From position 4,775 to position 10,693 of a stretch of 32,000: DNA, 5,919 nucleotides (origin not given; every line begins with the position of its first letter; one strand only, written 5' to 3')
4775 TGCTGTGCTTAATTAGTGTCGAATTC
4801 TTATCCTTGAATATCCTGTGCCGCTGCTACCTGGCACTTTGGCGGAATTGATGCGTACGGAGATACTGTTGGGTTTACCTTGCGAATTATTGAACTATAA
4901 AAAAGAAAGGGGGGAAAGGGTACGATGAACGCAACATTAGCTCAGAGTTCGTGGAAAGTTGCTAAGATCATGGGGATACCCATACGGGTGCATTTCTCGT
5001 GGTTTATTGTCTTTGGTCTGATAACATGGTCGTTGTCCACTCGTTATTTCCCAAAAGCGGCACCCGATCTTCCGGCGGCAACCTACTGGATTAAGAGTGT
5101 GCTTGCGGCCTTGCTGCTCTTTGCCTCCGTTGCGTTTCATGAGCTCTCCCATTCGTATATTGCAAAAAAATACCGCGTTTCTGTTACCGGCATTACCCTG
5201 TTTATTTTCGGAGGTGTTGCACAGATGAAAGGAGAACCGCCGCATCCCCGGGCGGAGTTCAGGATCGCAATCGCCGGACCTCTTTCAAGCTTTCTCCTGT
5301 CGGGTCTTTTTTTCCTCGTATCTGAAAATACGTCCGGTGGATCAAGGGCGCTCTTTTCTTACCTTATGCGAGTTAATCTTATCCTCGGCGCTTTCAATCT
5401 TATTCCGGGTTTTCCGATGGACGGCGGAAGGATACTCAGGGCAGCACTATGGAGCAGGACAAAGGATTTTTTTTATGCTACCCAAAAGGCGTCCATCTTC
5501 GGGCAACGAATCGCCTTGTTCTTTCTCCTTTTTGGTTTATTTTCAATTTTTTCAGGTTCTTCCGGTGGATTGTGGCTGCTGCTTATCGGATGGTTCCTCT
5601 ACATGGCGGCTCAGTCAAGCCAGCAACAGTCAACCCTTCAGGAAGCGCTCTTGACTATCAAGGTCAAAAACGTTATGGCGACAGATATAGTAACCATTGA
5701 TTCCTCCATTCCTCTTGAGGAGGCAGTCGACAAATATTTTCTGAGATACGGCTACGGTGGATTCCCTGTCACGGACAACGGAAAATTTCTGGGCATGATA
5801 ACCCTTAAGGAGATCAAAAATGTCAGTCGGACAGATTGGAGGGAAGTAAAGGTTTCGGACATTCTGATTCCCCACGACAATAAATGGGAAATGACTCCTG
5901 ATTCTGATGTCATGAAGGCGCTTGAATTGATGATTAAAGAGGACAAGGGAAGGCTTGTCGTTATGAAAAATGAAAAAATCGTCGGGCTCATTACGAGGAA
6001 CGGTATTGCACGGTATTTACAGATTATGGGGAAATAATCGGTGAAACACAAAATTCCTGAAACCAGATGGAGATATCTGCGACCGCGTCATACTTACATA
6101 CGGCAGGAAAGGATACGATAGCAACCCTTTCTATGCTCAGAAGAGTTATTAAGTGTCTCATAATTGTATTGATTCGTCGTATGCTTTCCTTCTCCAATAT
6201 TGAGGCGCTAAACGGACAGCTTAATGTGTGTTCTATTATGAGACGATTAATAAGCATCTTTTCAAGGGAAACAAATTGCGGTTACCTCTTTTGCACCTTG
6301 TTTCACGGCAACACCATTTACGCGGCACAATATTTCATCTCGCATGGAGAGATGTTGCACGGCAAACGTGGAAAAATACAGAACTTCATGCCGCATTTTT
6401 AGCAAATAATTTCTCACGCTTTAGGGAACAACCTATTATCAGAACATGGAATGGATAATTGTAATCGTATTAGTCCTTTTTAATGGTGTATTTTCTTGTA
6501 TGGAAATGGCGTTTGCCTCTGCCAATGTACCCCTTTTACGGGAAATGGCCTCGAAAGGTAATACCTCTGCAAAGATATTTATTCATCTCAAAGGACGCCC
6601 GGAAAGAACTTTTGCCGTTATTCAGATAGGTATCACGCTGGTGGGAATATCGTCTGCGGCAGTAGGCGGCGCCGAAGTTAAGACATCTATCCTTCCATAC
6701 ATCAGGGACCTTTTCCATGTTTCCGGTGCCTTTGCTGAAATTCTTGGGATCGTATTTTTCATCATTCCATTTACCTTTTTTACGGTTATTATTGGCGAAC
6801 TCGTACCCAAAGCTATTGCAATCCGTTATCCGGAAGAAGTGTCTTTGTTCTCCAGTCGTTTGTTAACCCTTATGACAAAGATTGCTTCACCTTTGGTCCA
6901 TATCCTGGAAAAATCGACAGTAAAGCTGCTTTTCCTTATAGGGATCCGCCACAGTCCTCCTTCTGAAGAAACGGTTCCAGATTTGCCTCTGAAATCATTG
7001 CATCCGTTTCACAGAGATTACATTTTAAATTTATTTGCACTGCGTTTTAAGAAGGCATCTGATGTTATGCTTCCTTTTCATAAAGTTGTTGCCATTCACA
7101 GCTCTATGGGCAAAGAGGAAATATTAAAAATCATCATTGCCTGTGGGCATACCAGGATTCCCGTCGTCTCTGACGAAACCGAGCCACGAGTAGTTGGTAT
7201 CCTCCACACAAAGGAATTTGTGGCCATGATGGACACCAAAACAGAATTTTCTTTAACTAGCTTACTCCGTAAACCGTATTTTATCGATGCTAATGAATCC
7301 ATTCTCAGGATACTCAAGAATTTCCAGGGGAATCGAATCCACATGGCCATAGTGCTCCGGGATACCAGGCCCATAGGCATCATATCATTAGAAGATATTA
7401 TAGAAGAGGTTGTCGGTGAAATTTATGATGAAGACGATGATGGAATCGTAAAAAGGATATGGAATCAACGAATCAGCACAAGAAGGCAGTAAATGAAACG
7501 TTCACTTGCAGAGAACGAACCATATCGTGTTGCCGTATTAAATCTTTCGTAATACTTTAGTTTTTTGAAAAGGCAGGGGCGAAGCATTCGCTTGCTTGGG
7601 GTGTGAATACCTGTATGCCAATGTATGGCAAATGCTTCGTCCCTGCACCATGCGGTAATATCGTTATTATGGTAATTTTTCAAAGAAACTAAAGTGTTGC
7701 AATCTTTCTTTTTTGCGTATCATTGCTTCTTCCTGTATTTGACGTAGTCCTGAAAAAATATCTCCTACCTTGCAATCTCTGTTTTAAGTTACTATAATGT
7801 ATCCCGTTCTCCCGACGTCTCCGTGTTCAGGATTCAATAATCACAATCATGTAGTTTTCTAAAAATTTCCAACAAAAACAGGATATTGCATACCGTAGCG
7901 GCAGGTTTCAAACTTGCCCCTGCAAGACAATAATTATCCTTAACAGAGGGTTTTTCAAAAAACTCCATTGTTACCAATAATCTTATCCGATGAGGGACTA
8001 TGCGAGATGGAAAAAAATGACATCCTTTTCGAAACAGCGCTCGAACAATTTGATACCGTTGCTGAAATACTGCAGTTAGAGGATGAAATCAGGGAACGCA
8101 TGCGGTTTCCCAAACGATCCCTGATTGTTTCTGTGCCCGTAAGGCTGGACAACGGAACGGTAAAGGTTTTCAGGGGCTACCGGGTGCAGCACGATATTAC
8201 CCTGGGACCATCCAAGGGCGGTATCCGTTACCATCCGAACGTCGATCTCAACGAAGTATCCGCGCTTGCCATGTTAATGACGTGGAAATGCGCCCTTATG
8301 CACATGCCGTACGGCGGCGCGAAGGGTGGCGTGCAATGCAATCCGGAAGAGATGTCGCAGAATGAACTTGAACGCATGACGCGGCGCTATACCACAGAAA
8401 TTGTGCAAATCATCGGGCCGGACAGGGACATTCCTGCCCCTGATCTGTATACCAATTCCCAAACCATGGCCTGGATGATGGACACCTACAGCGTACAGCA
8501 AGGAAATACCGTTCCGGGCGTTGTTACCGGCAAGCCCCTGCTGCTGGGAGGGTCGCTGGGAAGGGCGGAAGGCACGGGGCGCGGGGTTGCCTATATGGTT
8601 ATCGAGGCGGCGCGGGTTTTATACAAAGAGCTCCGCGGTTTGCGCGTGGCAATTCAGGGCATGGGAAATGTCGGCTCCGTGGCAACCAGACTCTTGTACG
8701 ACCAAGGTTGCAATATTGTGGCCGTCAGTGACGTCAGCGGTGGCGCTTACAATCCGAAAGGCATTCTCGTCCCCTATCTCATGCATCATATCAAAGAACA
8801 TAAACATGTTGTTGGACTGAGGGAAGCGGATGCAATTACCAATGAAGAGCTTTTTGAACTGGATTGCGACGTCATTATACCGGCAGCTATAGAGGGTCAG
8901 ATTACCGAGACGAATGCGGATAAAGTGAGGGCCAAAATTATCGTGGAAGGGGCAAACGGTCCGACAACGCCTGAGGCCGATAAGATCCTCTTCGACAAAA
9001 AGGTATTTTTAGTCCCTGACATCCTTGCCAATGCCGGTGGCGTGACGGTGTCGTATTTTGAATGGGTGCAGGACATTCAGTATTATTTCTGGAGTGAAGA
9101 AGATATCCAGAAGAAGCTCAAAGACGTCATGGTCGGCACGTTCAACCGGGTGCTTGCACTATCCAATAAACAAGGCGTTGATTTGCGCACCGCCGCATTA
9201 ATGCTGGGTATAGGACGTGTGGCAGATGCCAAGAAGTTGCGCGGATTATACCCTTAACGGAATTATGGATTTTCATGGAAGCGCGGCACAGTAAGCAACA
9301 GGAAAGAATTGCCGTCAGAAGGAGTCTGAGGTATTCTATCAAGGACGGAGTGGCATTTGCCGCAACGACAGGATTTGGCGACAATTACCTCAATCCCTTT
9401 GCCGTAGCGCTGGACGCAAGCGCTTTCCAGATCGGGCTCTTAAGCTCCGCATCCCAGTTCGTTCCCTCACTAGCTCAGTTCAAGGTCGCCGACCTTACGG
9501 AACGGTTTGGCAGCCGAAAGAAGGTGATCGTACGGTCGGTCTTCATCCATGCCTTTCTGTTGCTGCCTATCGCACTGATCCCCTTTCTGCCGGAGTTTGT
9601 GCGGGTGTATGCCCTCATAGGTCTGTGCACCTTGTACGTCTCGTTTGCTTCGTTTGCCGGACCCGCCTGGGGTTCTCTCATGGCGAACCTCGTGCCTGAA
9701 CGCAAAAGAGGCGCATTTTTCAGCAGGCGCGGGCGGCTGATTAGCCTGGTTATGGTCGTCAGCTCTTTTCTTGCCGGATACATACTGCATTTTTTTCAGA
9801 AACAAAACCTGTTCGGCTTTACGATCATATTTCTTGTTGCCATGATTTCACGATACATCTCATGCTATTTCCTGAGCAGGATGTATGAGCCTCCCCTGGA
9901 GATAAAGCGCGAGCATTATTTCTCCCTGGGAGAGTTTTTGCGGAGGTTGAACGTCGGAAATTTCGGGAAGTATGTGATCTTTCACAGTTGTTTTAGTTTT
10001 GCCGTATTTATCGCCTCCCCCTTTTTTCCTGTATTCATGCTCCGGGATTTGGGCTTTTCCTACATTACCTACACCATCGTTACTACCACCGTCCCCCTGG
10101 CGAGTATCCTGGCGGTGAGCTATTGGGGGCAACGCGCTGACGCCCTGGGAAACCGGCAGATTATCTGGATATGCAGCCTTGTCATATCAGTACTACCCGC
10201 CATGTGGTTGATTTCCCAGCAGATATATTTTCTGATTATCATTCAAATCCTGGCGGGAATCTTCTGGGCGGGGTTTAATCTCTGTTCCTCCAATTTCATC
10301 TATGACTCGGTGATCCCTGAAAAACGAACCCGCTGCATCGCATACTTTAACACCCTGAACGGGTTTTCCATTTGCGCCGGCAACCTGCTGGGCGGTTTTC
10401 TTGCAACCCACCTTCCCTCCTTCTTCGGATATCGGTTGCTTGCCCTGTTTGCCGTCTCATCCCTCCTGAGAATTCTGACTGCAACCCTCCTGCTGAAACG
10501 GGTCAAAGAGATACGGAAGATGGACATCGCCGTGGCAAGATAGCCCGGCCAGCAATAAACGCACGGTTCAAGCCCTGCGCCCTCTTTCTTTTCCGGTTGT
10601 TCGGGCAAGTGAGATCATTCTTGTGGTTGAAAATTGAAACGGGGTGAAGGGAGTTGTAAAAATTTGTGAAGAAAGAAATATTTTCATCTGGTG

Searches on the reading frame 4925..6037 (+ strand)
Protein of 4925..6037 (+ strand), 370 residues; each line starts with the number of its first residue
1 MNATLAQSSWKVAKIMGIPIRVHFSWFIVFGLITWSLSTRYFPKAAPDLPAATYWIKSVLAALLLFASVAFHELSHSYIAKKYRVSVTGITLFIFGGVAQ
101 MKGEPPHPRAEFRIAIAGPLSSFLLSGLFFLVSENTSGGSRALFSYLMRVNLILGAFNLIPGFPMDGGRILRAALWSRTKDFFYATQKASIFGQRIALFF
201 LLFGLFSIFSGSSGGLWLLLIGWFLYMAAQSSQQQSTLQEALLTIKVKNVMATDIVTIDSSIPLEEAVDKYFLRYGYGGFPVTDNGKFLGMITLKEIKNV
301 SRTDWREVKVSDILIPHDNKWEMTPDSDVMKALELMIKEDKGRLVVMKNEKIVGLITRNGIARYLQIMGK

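Call 54: search_protein_families(library=pfam, proteins=[window:4925-6037:+], max_evalue=0.001)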
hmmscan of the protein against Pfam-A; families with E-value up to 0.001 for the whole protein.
window:4925-6037:+ (370 aa): 3 families
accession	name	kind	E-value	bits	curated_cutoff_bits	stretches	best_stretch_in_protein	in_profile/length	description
PF02163.28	Peptidase_M50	-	2.8e-23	82.9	27.2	2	61-133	2-100/221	Peptidase family M50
PF00571.33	CBS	-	1.4e-21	77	24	2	247-299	1-53/57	CBS domain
PF13398.12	Peptidase_M50B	-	9.7e-07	29.1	26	1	54-146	10-101/201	Peptidase M50B-like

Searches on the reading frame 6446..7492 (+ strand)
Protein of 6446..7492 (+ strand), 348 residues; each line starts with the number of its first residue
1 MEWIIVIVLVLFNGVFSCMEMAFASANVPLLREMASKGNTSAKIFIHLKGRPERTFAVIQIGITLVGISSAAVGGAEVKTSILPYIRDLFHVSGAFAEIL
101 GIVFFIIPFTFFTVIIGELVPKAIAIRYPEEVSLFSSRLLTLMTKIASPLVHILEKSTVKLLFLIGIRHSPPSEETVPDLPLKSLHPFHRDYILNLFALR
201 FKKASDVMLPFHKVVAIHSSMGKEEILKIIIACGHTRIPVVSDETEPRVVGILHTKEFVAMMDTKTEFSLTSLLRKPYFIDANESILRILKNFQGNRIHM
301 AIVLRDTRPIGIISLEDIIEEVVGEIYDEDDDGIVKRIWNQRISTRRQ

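Call 55: search_protein_families(library=pfam, proteins=[window:6446-7492:+], max_evalue=0.001)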
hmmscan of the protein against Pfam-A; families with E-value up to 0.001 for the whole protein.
window:6446-7492:+ (348 aa): 2 families
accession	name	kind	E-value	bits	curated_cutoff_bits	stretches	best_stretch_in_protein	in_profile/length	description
PF01595.25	CNNM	-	5.9e-33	114.5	28.4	1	4-183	1-165/181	Cyclin M transmembrane N-terminal domain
PF00571.33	CBS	-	5.8e-13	49.4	24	2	275-323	7-56/57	CBS domain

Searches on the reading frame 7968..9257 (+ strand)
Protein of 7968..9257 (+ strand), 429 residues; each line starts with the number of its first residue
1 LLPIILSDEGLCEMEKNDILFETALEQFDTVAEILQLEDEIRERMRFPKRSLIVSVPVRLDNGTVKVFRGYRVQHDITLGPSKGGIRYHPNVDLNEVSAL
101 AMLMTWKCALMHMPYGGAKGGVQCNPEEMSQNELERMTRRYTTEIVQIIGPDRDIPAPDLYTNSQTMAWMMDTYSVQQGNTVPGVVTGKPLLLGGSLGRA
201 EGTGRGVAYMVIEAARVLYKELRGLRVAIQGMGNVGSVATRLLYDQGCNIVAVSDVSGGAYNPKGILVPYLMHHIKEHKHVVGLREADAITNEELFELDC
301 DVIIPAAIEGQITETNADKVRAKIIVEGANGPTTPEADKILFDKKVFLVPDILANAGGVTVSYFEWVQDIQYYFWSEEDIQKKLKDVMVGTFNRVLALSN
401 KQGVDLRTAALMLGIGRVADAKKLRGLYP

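Call 55: search_protein_families(library=pfam, proteins=[window:7968-9257:+], max_evalue=0.001)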
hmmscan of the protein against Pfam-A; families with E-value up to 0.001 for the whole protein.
window:7968-9257:+ (429 aa): 2 families
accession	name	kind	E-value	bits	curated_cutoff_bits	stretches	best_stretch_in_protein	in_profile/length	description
PF00208.27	ELFV_dehydrog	-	5.7e-80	268.9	23.4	1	194-426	1-241/241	Glutamate/Leucine/Phenylalanine/Valine dehydrogenase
PF02812.23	ELFV_dehydrog_N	-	2.1e-58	196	25.3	1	48-175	1-128/129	Glu/Leu/Phe/Val dehydrogenase, dimerisation domain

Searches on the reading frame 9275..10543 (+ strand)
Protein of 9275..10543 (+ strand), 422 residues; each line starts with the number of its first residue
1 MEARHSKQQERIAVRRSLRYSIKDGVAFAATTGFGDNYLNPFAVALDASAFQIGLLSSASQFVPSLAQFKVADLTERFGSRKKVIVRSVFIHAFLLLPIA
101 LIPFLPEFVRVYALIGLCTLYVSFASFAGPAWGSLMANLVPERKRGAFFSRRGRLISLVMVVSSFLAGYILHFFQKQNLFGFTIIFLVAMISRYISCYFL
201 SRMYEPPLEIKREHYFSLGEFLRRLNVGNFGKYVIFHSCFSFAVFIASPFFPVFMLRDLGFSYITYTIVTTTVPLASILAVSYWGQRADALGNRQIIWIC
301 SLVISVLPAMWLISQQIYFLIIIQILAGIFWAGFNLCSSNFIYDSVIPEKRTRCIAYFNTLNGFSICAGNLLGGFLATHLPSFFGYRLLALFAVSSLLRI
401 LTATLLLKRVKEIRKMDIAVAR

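Call 55: search_protein_families(library=pfam, proteins=[window:9275-10543:+], max_evalue=0.001)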
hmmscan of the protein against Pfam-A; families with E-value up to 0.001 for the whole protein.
window:9275-10543:+ (422 aa): 3 families
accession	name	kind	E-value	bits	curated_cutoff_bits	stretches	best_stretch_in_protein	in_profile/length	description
PF07690.21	MFS_1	-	2.3e-31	109.4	33.4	2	237-408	5-174/347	Major Facilitator Superfamily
PF12832.13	MFS_1_like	-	5.3e-10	39.3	25.2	1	38-378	21-363/373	MFS_1 like family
PF05977.19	MFS_3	-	0.00012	21.2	27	1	67-412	61-397/524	Transmembrane secretion effector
